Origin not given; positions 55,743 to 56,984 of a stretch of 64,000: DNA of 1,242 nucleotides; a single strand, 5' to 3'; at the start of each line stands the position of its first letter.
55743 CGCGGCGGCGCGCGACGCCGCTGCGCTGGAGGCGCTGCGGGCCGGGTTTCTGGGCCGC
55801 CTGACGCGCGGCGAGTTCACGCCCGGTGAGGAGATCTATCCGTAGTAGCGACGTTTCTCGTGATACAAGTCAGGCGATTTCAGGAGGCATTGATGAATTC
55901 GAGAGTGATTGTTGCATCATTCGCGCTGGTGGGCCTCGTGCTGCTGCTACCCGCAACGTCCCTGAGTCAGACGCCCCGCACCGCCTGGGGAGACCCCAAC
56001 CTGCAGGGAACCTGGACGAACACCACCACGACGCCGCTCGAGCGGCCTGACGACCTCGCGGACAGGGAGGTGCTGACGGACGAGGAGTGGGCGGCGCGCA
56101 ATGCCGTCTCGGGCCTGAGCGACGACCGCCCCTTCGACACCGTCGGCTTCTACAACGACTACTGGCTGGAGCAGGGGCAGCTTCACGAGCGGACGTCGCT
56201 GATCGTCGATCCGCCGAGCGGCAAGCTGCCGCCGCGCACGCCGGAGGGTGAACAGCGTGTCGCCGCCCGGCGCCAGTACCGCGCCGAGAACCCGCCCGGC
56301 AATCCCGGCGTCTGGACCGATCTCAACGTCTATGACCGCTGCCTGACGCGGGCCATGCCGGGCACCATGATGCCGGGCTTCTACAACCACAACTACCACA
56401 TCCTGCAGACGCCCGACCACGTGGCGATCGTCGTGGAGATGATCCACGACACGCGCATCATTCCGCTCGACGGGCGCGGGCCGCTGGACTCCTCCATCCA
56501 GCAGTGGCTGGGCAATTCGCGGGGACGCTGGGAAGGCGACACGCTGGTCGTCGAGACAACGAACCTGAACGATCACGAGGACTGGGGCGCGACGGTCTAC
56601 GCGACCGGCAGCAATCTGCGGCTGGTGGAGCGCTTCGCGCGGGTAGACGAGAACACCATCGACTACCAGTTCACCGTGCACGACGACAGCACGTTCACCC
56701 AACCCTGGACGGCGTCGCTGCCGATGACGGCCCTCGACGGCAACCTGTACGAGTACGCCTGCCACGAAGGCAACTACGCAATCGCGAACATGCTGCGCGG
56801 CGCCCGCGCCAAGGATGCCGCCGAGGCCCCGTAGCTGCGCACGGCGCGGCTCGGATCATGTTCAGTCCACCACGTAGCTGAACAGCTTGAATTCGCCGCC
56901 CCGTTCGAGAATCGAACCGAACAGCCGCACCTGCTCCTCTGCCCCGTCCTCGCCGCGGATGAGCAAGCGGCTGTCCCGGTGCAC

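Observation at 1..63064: Ten copies in 64 kb of an exported protein family I cannot assign to any named domain (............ ... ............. ... ACHEGNY)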

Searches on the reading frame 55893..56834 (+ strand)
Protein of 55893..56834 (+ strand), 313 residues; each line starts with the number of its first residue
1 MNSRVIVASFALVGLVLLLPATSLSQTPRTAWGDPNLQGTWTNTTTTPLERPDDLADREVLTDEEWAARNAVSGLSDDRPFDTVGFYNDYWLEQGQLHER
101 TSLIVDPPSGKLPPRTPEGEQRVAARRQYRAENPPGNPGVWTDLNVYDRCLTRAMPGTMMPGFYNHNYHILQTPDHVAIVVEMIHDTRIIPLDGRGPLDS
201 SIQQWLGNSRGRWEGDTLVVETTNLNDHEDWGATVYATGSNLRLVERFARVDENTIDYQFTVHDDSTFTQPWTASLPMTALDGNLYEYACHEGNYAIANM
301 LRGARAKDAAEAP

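Call 4: search_protein_families(library=pfam, proteins=[window:55893-56834:+], max_evalue=1)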
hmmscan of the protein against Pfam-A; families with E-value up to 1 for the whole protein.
window:55893-56834:+ (313 aa): 0 families

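Call 5: search_protein_families(library=ncbifam, proteins=[window:55893-56834:+], max_evalue=1)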
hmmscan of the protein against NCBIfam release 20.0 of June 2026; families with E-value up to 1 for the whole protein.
window:55893-56834:+ (313 aa): 0 families

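Call 8: find_homologous_proteins(query=window:55893-56834:+)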
Query window:55893-56834:+ (313 aa): 8000 proteins with E <= 0.001 among 8000 candidates; the best 120 are listed.
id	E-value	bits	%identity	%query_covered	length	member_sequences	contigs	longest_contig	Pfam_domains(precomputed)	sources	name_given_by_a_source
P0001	2.0e-211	719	98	100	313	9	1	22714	-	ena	-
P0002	2.8e-195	666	90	100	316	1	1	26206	-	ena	-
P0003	9.4e-194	661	90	100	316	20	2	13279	-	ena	-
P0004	5.3e-192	655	89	100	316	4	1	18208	-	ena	-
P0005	1.0e-190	651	88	100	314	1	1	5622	-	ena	-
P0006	6.4e-190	648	88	97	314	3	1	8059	-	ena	-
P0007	1.1e-189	647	92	89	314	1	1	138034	-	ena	-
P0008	1.2e-189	647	92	89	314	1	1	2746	-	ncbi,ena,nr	ncbi:MAG: hypothetical protein OXQ28_04150 [Acidobacteriota bacterium]|nr:hypothetical protein [Acid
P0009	2.2e-187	640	87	100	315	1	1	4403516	-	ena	-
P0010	2.4e-187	640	91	89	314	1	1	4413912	-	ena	-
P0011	6.8e-187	638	92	89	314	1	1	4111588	-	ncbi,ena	-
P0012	2.7e-181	620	85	100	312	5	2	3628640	-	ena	-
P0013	4.7e-181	619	86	100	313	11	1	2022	-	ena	-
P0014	4.5e-180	616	83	97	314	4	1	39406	-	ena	-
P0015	5.6e-178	609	92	87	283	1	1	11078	-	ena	-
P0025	1.1e-149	516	71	99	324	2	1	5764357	-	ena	-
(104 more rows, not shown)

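Call 11: search_solved_structures(query=A2, max_evalue=10, show_alignments=2)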
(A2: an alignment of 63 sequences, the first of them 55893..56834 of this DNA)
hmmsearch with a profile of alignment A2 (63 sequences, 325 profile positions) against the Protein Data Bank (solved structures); distinct sequences matched with E-value up to 10: 2.
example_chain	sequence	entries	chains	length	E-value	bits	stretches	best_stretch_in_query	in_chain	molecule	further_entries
4kns_A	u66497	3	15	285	0.67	11.9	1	222-279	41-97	Multicopper oxidase type 1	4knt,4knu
7xya_F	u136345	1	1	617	0.84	11.6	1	88-144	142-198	RNA polymerase sigma factor RpoD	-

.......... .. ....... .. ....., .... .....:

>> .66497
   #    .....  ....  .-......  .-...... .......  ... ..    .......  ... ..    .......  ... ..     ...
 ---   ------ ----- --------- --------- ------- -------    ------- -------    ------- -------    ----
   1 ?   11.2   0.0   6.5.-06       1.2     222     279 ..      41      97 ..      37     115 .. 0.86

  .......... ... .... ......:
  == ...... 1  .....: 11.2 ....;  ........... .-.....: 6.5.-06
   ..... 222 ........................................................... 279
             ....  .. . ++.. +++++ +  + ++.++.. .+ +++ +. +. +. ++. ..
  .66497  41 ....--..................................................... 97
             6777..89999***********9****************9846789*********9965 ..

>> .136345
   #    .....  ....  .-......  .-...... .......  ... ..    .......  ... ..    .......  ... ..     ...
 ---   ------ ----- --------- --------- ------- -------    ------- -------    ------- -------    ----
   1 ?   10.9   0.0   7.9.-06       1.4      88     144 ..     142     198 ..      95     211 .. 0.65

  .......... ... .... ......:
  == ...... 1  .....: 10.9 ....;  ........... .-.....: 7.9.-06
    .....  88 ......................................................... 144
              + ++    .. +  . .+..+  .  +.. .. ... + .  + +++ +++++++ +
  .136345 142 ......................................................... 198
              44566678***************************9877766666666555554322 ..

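Call 19: predict_structure(alignment_id=A2)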
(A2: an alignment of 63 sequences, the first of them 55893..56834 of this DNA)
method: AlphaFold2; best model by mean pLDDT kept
length: 313 residues; sequences in the alignment: 63
mean_pLDDT: 75.8   pTM: 0.75
mean pLDDT of the five models: 75.8, 75.4, 75.3, 74.9, 74.4
residues with pLDDT >= 90: 90; 70-90: 105; 50-70: 92; < 50: 26
segments of 3 or more residues with pLDDT < 50: 22-24, 74-84, 152-157, 232-234
pLDDT, mean of each block of 10 residues (from residue 1): 76 67 68 94 84 90 87 49 49 72 93 91 81 68 64 49 71 92 76 71 73 94 71 56 91 92 90 91 63 59 77 72
secondary structure, 60 per line:
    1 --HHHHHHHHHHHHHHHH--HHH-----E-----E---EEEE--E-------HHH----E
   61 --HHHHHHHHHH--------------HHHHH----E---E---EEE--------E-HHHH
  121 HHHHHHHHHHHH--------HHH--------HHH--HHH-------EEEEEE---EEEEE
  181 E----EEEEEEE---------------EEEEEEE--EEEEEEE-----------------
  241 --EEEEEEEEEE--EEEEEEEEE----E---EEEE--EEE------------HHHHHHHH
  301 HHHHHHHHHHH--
elements in order: H3-18 E39-42 H63-72 H87-91 E104-106 H117-132 E167-172 E176-181 E186-192 E208-214 E217-223 E243-252 E255-263 E272-275 E278-280 H293-311

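Call 23: fold_search(model_id=the predicted structure, library=pdb)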
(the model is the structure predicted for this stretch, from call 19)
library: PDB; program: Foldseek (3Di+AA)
matches with E <= 10: 1318; with E <= 0.001: 0
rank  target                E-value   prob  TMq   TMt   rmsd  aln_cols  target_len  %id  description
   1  5ha1                  1.4e-03  1.00  0.24  0.48   6.8       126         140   10  Crystal structure of human cellular retinol binding protein 1 in complex with retinylamine (released 2016-03-02)
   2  6e6m_A                2.3e-03  1.00  0.23  0.48   6.1       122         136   11  Crystal structure of human cellular retinol-binding protein 1 in complex with cannabidiorcin (CBDO) (released 2019-02-13)
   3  5h9a                  2.6e-03  1.00  0.24  0.49   6.1       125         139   11  Crystal structure of the Apo form of human cellular retinol binding protein 1 (released 2016-03-02)
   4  4jnj_A                3.0e-03  0.97  0.20  0.44   8.6       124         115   14  Structure based engineering of streptavidin monomer with a reduced biotin dissociation rate (released 2013-05-29)
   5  6zyt_BBB              4.8e-03  0.91  0.19  0.41   9.3       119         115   14  Monomeric streptavidin with a conjugated biotinylated pyrrolidine (released 2021-08-18)
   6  4jnj_D                6.5e-03  0.97  0.21  0.48   8.9       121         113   13  Structure based engineering of streptavidin monomer with a reduced biotin dissociation rate (released 2013-05-29)
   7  5xn9_A                8.7e-03  0.99  0.26  0.53   7.0       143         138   11  Crystal structure of a secretary abundant heat soluble (SAHS) protein from Ramazzottius varieornatus (from monomer sam (released 2017-07-26)
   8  5ljd                  8.7e-03  0.98  0.21  0.45   6.6       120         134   12  Crystal structure of holo human CRBP1/K40L mutant (released 2017-01-18)
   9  8gdm                  9.8e-03  0.96  0.21  0.43   7.0       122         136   11  Crystal structure of human cellular retinol binding protein 1 in complex with {[3-(diphenylmethyl)-1,2,4-oxadiazol-5-yl] (released 2023-10-04)
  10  4jnj_B                1.0e-02  0.92  0.20  0.46   9.0       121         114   13  Structure based engineering of streptavidin monomer with a reduced biotin dissociation rate (released 2013-05-29)
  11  5lje                  1.0e-02  0.92  0.20  0.41   7.2       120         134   12  Crystal structure of holo human CRBP1/K40L,Q108L mutant (released 2017-01-18)
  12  4jnj_C                1.4e-02  0.89  0.20  0.46   9.0       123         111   13  Structure based engineering of streptavidin monomer with a reduced biotin dissociation rate (released 2013-05-29)
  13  7jwd_B                1.5e-02  0.91  0.22  0.43   6.4       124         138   11  Cellular retinol-binding protein 2 (CRBP2) in complex with 2-linoleoylglycerol (released 2021-03-10)
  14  3i17_A                1.5e-02  0.85  0.21  0.40   6.8       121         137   12  Crystal structure of the apo R132K:L121E mutant of cellular retinoic acid-binding protein II at 1.68 angstrom resoluti (released 2009-07-28)
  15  1pmp_A                1.7e-02  0.96  0.22  0.45   5.8       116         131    9  CRYSTALLOGRAPHIC STUDIES ON A FAMILY OF CELLULAR LIPOPHILIC TRANSPORT PROTEINS. REFINEMENT OF P2 MYELIN PROTEIN AND TH (released 1995-01-26)
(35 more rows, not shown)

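Call 24: search_protein_families(library=pfam, alignment_id=A2, max_evalue=10)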
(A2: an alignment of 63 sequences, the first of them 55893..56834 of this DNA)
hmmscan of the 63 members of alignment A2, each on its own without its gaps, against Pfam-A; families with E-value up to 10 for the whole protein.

A. member 1, window:55893-56834:+ (313 aa): 0 families

B. families by the number of members that match (of 63 scanned): 11 families
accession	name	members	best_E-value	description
PF21036.3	EryCIII-like_N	5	0.0023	Erythromycin biosynthesis protein CIII-like, N-terminal domain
PF25668.1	ASFV_p49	4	0.019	African swine fever virus minor capsid protein p49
PF06381.16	Phage_portal_3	3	0.2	Phage portal protein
PF17765.7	MLTR_LBD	1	0.022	MmyB-like transcription regulator ligand binding domain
PF24584.1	Ig_CYK3_C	1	0.085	CYK3 C-terminal Ig-like domain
PF10910.14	Phage_gene29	1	0.086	Phage gene 29 protein family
PF24006.2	SCAP_N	1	0.093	SCAP N-terminal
PF04587.20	ADP_PFK_GK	1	0.17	ADP-specific Phosphofructokinase/Glucokinase conserved region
PF04956.18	TrbC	1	0.21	TrbC/VIRB2 pilin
PF12555.13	SteA-like_C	1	0.26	SteA-like C-terminal domain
PF18792.6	UspA1_rep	1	0.42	Ubiquitous surface protein adhesin repeat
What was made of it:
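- No known metal-binding motif or family matched (calls 4, 5, 24).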

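Call 30: find_related_loci(query=A2, collection=genome_contigs, flank=6000)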
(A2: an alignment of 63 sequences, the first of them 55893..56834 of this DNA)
Query A2 (313 aa) in genome_contigs; peptide patterns used: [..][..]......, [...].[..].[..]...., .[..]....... (x = any residue, [..] = any of these).
597 stretches matched a pattern (row limit reached: there are more); 587 encode a relative of the query (tblastn E <= 1e-3); the best 80 are kept; 80 distinct loci.
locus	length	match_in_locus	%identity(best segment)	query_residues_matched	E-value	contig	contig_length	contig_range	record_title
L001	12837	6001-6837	92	25-303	1e-169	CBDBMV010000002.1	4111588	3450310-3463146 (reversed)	MAG: Vicinamibacterales bacterium isolate 2187f636-645f-436b-8049-49ee8fb927be genome assembly, contig: contig_2, whole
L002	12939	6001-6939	55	5-312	6e-107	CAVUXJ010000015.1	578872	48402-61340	MAG: uncultured Acidobacteriota bacterium isolate MFD06229.bin.3.98 genome assembly, contig: contig_5260, whole genome s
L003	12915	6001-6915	54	10-312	3e-99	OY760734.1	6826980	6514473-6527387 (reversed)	MAG: Vicinamibacterales bacterium isolate 10b48155-431e-4809-9d43-759f23ff96f9 genome assembly, chromosome: 1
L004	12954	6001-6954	50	2-303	3e-89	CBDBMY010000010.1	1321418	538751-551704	MAG: Vicinamibacterales bacterium isolate 1d7dac56-2cc5-4fd2-8ca4-0117aeca4273 genome assembly, contig: contig_10, whole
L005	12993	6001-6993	45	1-303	1e-82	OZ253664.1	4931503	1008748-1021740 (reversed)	MAG: Vicinamibacterales bacterium isolate a9dab573-4f8c-481d-bf6a-234275a50d18 genome assembly, chromosome: 1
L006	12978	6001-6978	43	1-306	2e-82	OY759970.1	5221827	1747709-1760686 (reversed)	MAG: Vicinamibacterales bacterium isolate d8048395-9ec3-4be5-9403-ce9d0d334964 genome assembly, chromosome: 1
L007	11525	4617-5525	50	28-303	5e-82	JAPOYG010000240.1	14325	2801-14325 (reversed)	MAG: Acidobacteria bacterium isolate COS4_bin_27 NODE_3437_length_14325_cov_53.0822, whole genome shotgun sequence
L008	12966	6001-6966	44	1-303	5e-81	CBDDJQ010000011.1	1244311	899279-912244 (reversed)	MAG: Vicinamibacterales bacterium isolate 129384ec-5128-4c8d-99b8-9bb019431b25 genome assembly, contig: contig_11, whole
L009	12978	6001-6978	45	1-313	9e-81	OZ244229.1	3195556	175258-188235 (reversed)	MAG: Vicinamibacterales bacterium isolate 98a3bb7b-36bc-46c5-b0ea-6a1611218d7a genome assembly, chromosome: 2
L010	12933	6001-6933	47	1-301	3e-80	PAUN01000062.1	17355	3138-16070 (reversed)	MAG: Acidobacteria bacterium isolate SAT150 59332, whole genome shotgun sequence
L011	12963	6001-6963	45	1-308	5e-79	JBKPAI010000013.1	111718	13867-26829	MAG: Acidobacteriota bacterium isolate GB_HAYS_MAG_00009 GB_HAYS_000000321052, whole genome shotgun sequence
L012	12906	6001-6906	47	21-311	2e-78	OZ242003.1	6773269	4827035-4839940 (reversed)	MAG: Vicinamibacterales bacterium isolate a81303e6-5222-43c3-8420-e6164aabff0e genome assembly, chromosome: 1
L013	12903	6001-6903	49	20-308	2e-78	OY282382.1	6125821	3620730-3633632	MAG: uncultured Vicinamibacterales bacterium isolate e65da963-7c29-4b68-91ce-224fd25ea74c genome assembly, chromosome: 1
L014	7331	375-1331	43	1-311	2e-78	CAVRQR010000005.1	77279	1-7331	MAG: uncultured Acidobacteriota bacterium isolate MFD04850.bin.2.84 genome assembly, contig: contig_150772, whole genome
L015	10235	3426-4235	51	27-301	1e-79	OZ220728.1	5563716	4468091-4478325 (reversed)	MAG: Vicinamibacterales bacterium isolate 73bbec36-abbb-48ff-8f96-0d8513c84f17 genome assembly, chromosome: 1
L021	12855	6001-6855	45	28-303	1e-75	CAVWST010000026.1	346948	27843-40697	MAG: uncultured Acidobacteriota bacterium isolate MFD05454.bin.2.212 genome assembly, contig: contig_53095, whole genome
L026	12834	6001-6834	48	28-301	6e-75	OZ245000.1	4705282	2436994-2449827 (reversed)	MAG: Candidatus Rariloculaceae bacterium isolate 04f5adf3-adc5-4b11-a252-46a7a8cc0e04 genome assembly, chromosome: 1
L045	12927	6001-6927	44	20-306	3e-71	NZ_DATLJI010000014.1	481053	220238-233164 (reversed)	MAG: Phenylobacterium sp. isolate SMAG_U13692 k141_7303, whole genome shotgun sequence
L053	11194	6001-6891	44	25-310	3e-70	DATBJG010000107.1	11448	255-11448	MAG TPA_asm: Vicinamibacterales bacterium isolate SMAG_U3914 k141_1300316, whole genome shotgun sequence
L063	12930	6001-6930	43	6-309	3e-69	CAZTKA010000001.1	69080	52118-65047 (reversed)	MAG TPA_asm: uncultured Bordetella sp. isolate binchicken_co107_121 genome assembly, contig: NODE_993_length_69080_cov_5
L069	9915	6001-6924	40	11-301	2e-68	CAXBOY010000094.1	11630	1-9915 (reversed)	MAG TPA_asm: uncultured Gammaproteobacteria bacterium isolate ERR2762182_binner13_Refined_46 genome assembly, contig: ER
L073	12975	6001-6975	41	9-312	2e-68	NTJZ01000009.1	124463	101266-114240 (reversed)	MAG: OM182 bacterium MED-G28 OM182-clade-MED-G28-C9, whole genome shotgun sequence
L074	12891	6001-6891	43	26-305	4e-68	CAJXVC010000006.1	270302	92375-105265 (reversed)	MAG TPA_asm: uncultured Gammaproteobacteria bacterium isolate SRR3933379_bin.15_MetaBAT_v2.12.1_MAG genome assembly, con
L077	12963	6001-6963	40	26-311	7e-68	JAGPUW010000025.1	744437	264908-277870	MAG: Gammaproteobacteria bacterium isolate 640_Coassembly_bin.24 k141_168399, whole genome shotgun sequence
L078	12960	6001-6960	40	8-308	9e-68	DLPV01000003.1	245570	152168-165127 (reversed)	MAG TPA_asm: Gammaproteobacteria bacterium UBA7449 UBA7449_contig_500, whole genome shotgun sequence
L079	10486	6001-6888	43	28-310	6e-68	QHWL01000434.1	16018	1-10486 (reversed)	MAG: Acidobacteria bacterium isolate gp6 AA44 14_1009_16_30cm_scaffold_110255_curated, whole genome shotgun sequence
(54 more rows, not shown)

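Call 31: search_protein_representatives(alignment_id=A2)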
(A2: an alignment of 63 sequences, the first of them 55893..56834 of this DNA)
Query: 63 sequences, 325 profile positions. Proteins with E-value up to 0.001 (for the whole library): 27810; up to 1e-10: 15528; up to 1e-30: 3057. The best 150 are listed.
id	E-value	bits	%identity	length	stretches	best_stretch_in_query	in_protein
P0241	2.8e-135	466.7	-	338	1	8-323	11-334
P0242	7.8e-128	442.3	-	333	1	1-323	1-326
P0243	7.4e-127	439.0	-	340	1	1-323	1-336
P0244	6.1e-123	426.2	-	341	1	8-323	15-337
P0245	1.8e-122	424.7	-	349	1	19-324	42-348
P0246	3.8e-122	423.6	-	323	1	8-319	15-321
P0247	2.0e-118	411.4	-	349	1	5-321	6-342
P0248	8.8e-118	409.2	-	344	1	7-320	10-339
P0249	1.8e-117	408.2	-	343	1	1-322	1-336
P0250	2.0e-117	408.0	-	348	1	7-321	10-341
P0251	3.2e-117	407.4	-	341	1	9-319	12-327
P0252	1.3e-115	402.1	-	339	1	8-321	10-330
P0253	1.7e-114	398.5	-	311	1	12-321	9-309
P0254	2.1e-113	394.8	-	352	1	9-321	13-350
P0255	3.6e-112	390.8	-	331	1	1-324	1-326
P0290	1.3e-101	356.1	-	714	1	20-319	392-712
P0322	2.7e-96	338.6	-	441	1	7-322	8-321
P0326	3.5e-96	338.2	-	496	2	8-250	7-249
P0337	4.8e-95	334.5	-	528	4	112-309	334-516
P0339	1.0e-94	333.5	-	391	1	59-270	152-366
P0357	3.6e-92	325.1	-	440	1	9-319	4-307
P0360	4.9e-92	324.6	-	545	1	2-321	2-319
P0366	5.3e-91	321.2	-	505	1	9-319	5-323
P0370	1.0e-90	320.3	-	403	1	28-318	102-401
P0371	1.2e-90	320.1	-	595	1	20-319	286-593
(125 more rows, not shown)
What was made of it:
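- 27,810 representatives at E<=1e-3 (call 31). Stand-alone copies dominate (lengths in call 31).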

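Call 33: search_protein_families(library=pfam, proteins=[P0290, P0371, P0360, P0366, P0322, P0357, P0326, P0337, P0370, P0339], max_evalue=0.01)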
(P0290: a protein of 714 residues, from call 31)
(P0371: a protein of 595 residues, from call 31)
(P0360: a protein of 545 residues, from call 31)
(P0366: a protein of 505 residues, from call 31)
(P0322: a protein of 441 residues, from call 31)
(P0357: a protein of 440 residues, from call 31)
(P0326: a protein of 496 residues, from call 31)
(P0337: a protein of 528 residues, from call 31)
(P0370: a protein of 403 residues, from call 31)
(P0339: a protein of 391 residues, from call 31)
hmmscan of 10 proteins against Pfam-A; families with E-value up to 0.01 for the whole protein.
P0290 (714 aa): 2 families
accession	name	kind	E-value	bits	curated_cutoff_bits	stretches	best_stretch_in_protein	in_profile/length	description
PF13243.12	SQHop_cyclase_C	-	2.3e-10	40.5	26.1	2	327-398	188-258/319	Squalene-hopene cyclase C-terminal domain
PF13249.12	SQHop_cyclase_N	-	0.0077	15.9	26.2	0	328-367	28-66/291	Squalene-hopene cyclase N-terminal domain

P0371 (595 aa): 0 families

P0360 (545 aa): 3 families
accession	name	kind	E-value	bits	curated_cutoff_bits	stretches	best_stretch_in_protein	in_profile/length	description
PF01135.25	PCMT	-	0.00037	20.8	20.3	1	348-386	65-103/210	Protein-L-isoaspartate(D-aspartate) O-methyltransferase (PCMT)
PF13649.12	Methyltransf_25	-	0.0036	18.4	27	0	360-469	1-97/97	Methyltransferase domain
PF02353.26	CMAS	-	0.0039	17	27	0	344-476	50-167/273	Mycolic acid cyclopropane synthetase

P0366 (505 aa): 0 families

P0322 (441 aa): 0 families

P0357 (440 aa): 1 family
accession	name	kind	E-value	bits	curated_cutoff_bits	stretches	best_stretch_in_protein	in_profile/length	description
PF13924.12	Lipocalin_5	-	2e-23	83.3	25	1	311-438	1-141/142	Lipocalin-like domain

P0326 (496 aa): 1 family
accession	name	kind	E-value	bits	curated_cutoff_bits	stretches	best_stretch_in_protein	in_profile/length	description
PF13442.11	Cytochrome_CBB3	-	9.8e-11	42.3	27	1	350-417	4-68/68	Cytochrome C oxidase, cbb3-type, subunit III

P0337 (528 aa): 0 families

P0370 (403 aa): 0 families

P0339 (391 aa): 2 families
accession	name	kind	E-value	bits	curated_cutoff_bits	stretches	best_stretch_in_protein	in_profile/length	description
PF08100.18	Dimerisation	-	1e-10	41.7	25.6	1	2-69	18-90/93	O-methyltransferase dimerisation domain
PF25213.1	HVO_A0261_N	-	8.5e-05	22.8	35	1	12-67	14-68/86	HVO_A0261 N-terminal domain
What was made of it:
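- Tried and rejected: The first set of fusion partners looked heterogeneous and possibly artefactual (call 33).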

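Call 43: find_encoding_contigs(protein=window:55893-56834:+, flank=10000, max_places=4)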
Protein window:55893-56834:+ (313 aa): no gene with exactly this product is on record in the collection.
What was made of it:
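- Tried and rejected: An exact-sequence look-up of C9 in public assemblies found nothing on record (call 43).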

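Call 44: find_encoding_contigs(protein=P0025, flank=10000, max_places=3)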
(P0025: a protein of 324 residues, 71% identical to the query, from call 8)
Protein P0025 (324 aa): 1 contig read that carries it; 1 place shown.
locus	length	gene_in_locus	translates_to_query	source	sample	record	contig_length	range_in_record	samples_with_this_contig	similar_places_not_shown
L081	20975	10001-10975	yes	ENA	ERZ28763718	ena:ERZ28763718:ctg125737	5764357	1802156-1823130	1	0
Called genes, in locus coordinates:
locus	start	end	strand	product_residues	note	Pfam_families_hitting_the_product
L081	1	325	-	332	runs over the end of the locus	-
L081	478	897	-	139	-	PF00069:Pkinase, PF01636:APH (faint), PF07714:PK_Tyr_Ser-Thr, PF03109:ABC1 (weak)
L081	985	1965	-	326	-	-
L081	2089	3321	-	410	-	-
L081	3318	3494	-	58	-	-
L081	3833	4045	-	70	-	PF13683:rve_3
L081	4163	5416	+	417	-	PF01548:DEDD_Tnp_IS110, PF02371:Transposase_20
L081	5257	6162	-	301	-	PF00665:rve (faint), PF13276:HTH_21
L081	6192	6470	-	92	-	PF01527:HTH_Tnp_1, PF13384:HTH_23 (weak), PF13518:HTH_28 (weak), PF13551:HTH_29 (weak)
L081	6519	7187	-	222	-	PF00756:Esterase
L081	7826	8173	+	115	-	PF01521:Fe-S_biosyn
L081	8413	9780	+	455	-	PF00581:Rhodanese, PF00753:Lactamase_B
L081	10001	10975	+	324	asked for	-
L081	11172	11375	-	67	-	PF07311:Dodecin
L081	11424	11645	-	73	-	-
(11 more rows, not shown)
